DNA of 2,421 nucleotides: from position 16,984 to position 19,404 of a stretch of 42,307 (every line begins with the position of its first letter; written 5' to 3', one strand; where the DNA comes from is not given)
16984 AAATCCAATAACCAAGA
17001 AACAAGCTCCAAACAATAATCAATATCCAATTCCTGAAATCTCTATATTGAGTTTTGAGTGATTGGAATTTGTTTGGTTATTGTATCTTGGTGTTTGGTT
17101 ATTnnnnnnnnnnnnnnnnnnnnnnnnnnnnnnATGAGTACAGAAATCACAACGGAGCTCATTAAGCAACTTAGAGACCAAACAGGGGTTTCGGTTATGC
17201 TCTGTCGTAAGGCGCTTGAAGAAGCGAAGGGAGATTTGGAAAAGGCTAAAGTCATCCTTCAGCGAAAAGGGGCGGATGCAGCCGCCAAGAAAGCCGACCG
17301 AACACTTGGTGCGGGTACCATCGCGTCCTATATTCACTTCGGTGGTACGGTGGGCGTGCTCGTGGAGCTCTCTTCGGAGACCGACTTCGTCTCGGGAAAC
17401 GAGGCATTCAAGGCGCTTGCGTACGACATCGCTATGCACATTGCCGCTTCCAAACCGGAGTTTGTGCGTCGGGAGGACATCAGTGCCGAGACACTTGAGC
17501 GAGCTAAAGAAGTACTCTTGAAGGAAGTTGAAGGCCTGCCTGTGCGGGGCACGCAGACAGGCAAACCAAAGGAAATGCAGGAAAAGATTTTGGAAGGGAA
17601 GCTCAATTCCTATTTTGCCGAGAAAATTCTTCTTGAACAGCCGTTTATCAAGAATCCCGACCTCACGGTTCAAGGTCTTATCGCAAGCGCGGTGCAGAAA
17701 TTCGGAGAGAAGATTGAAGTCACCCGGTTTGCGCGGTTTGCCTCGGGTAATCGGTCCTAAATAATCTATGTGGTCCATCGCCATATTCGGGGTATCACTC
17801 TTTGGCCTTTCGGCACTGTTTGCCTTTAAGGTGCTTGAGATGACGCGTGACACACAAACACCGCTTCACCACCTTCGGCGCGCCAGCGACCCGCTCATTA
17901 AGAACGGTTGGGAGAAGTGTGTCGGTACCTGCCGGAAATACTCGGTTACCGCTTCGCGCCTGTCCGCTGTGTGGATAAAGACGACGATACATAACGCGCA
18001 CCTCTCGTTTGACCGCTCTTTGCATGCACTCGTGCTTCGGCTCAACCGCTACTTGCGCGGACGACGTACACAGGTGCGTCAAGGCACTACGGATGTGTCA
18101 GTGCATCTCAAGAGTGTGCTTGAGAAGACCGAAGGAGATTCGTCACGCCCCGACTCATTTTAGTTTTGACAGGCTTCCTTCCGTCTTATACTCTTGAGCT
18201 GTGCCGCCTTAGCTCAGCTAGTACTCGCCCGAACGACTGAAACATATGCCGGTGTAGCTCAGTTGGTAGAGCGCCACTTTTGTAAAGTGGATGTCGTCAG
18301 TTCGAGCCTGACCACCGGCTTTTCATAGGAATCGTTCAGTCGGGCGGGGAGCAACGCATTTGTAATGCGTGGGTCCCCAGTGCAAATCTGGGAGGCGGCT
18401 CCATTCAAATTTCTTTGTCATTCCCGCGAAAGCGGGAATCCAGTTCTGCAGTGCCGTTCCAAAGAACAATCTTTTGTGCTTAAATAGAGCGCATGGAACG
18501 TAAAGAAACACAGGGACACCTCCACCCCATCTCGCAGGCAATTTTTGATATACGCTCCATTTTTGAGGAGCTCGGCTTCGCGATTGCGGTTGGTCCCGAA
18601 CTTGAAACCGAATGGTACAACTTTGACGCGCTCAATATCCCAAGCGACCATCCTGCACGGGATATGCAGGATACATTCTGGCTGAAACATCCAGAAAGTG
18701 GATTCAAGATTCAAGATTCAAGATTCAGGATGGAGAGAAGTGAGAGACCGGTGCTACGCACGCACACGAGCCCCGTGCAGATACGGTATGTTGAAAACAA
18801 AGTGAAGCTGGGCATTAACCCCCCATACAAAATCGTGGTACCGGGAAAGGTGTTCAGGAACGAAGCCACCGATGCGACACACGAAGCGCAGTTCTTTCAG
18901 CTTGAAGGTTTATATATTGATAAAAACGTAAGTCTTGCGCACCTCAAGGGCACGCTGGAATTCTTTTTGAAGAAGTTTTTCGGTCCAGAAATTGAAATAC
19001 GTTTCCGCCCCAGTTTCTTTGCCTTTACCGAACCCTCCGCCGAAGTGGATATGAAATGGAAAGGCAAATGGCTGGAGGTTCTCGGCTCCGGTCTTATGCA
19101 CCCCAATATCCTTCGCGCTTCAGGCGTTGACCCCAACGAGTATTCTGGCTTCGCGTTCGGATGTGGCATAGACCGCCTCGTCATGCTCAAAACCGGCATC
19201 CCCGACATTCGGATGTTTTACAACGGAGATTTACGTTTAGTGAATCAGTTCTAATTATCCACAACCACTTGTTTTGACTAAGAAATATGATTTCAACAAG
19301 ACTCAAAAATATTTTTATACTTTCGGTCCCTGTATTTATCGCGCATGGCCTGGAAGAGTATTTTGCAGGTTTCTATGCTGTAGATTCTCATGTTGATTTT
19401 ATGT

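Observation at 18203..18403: Complete tRNA-Thr(UGU) nested inside the D-loop of a second tRNA-Thr(UGU)-like gene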

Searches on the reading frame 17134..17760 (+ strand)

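Call 6: search_protein_families(library=pfam, proteins=[window:17134-17760:+])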
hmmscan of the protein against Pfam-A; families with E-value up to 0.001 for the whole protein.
window:17134-17760:+ (208 aa): 3 families
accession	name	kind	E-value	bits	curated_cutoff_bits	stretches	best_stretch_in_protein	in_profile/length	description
PF00889.24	EF_TS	-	2e-34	119.4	27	1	60-205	79-203/204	Elongation factor TS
PF25025.1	EF-Ts_N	-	3.5e-06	27.3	33.2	1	6-45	13-53/60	Elongation factor Ts, mitochondrial, N-terminal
PF22566.2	UBA_8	-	3.2e-05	24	26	1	7-38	4-35/46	UBA-like domain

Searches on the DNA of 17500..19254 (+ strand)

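Call 5: search_rna_families(source=window, start=17500, end=19000, threshold=evalue, max_evalue=10, show_alignments=4)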
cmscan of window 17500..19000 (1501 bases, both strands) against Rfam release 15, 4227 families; matches with E-value up to 10: 4.
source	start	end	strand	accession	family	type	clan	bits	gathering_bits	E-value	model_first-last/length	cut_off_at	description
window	18248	18320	+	RF00005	tRNA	Gene; tRNA;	CL00001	70.1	29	7e-15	1-71/71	no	tRNA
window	18334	18392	+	RF00005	tRNA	Gene; tRNA;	CL00001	26.4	29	0.0076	10-63/71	no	tRNA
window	18488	18590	+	RF00357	snoR44_J54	Gene; snRNA; snoRNA; CD-box;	CL00069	16.4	48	9.2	1-97/97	no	Small nucleolar RNA R44/J54/Z268 family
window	17509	17661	+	RF02113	DLG2-AS1_2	Gene; lncRNA;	-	11.8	70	3.8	66-215/215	no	DLG2 antisense RNA 1 conserved region 2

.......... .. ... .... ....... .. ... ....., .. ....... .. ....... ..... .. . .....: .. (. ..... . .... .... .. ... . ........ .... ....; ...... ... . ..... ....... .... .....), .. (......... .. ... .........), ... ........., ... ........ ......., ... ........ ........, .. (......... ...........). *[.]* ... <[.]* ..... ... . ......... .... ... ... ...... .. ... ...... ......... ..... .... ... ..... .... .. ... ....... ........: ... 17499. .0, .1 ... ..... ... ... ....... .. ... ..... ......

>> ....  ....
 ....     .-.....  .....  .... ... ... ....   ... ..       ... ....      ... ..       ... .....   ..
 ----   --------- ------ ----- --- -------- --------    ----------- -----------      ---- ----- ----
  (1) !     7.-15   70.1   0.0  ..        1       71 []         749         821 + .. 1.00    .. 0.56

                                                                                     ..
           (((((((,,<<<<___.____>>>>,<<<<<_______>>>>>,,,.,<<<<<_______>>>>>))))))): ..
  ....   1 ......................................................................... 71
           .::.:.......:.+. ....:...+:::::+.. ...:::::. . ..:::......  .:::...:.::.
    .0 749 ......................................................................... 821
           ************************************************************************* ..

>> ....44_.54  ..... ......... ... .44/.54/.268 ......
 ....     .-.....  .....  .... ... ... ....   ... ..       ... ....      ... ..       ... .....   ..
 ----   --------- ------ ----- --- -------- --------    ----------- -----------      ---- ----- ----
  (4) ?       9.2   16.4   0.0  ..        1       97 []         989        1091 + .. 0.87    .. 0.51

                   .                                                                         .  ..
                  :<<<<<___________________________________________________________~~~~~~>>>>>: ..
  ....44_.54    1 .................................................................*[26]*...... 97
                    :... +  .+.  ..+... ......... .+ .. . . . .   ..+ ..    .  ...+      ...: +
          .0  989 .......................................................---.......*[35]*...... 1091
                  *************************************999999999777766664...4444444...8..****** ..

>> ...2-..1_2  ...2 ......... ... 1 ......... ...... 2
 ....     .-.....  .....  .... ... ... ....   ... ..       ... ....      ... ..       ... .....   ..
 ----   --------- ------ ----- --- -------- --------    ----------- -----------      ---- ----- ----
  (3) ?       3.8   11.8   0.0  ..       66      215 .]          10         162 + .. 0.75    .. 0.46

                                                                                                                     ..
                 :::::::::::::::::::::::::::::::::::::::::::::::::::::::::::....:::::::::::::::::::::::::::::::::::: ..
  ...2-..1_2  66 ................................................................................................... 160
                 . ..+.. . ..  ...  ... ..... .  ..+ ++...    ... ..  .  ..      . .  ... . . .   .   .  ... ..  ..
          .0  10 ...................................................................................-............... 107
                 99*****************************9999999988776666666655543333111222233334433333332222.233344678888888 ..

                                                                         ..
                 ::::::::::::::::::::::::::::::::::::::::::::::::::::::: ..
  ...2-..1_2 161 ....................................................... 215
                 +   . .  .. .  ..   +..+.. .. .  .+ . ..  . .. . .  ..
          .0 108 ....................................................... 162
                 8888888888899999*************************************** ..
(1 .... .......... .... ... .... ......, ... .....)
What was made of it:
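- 18248..18320 (+): Inner tRNA-Thr(UGU), canonical, no encoded CCA. Inferred to be the functional gene and a xenolog. Rfam 70.1 bits (call 5).
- On Canonical bacterial elongator tRNA gene (inner, 18248-18320): Rfam RF00005 70.1 bits against a gathering score of 29 (call 5).
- On Group I intron in a tRNA gene: Rfam at E up to 10 gives only tRNA hits in 17500-19000 (call 5).
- Closest known: Bacterial group I introns in tRNA genes. Different: The position is wrong (D-loop, not anticodon loop), 125 nt is too short, and no intron core was detected by Rfam (call 5).
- Checked: Rfam tRNA gives 70.1 bits for the inner gene and 26.4 bits (below the gathering score of 29) for the outer 3' part alone (call 5). 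Third, the 3' arm can also be read as a pseudo-D-arm, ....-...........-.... (Rfam alignment, call 5).
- No group I intron core was found (call 5).
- Tried and rejected: Only tRNA hits were found around the locus (call 5).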

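Call 49: search_rna_families(source=L082, start=2450, end=3100, threshold=evalue, max_evalue=5, show_alignments=3)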
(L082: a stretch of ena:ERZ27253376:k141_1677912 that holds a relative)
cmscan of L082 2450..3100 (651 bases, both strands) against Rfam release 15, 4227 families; matches with E-value up to 5: 2.
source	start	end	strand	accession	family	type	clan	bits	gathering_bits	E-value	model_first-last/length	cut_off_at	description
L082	2694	2766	+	RF00005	tRNA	Gene; tRNA;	CL00001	66.9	29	2.2e-14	1-71/71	no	tRNA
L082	2760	2838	+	RF04219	HCV_J750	Cis-reg;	-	16.4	90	2.1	1-113/113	no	J750 non-coding RNA (containing SLSL761 and SL783)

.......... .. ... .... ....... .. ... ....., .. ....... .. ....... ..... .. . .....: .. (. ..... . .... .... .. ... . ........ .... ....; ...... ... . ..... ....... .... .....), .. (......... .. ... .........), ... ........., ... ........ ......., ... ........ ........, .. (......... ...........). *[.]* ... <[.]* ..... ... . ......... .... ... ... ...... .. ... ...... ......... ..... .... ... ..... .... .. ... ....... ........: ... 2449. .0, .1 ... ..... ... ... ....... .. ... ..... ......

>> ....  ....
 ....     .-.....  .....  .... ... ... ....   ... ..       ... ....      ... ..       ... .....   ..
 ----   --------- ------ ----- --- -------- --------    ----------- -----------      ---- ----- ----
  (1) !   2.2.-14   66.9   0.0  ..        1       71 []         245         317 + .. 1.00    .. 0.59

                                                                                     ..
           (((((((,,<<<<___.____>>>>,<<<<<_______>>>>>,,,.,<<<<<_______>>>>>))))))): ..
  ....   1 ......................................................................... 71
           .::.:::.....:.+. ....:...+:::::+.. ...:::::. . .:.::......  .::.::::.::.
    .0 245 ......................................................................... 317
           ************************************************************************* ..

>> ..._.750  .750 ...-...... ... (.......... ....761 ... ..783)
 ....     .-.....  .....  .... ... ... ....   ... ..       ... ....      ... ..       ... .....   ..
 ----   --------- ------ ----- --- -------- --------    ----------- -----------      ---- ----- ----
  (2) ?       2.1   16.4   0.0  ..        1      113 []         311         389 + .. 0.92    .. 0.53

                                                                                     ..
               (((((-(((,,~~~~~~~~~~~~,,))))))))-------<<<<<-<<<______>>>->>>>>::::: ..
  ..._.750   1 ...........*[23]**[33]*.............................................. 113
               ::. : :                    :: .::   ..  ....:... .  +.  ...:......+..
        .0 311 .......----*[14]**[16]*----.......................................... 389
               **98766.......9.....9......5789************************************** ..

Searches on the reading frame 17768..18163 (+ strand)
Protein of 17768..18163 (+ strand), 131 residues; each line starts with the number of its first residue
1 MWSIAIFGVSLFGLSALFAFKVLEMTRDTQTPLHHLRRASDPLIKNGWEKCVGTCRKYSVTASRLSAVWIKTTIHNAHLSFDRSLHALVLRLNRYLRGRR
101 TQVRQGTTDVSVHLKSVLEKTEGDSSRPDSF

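Call 6: search_protein_families(library=pfam, proteins=[window:17768-18163:+])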
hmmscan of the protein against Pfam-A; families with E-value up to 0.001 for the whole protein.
window:17768-18163:+ (131 aa): 0 families

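Call 36: search_protein_families(library=pfam, proteins=[window:17768-18163:+], max_evalue=1)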
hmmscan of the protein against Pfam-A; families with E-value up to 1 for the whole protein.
window:17768-18163:+ (131 aa): 0 families

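Call 68: find_encoding_contigs(protein=window:17768-18163:+, flank=1500, max_places=10)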
Protein window:17768-18163:+ (131 aa): no gene with exactly this product is on record in the collection.
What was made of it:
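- The ORF131 look-up found no second assembly (call 68).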
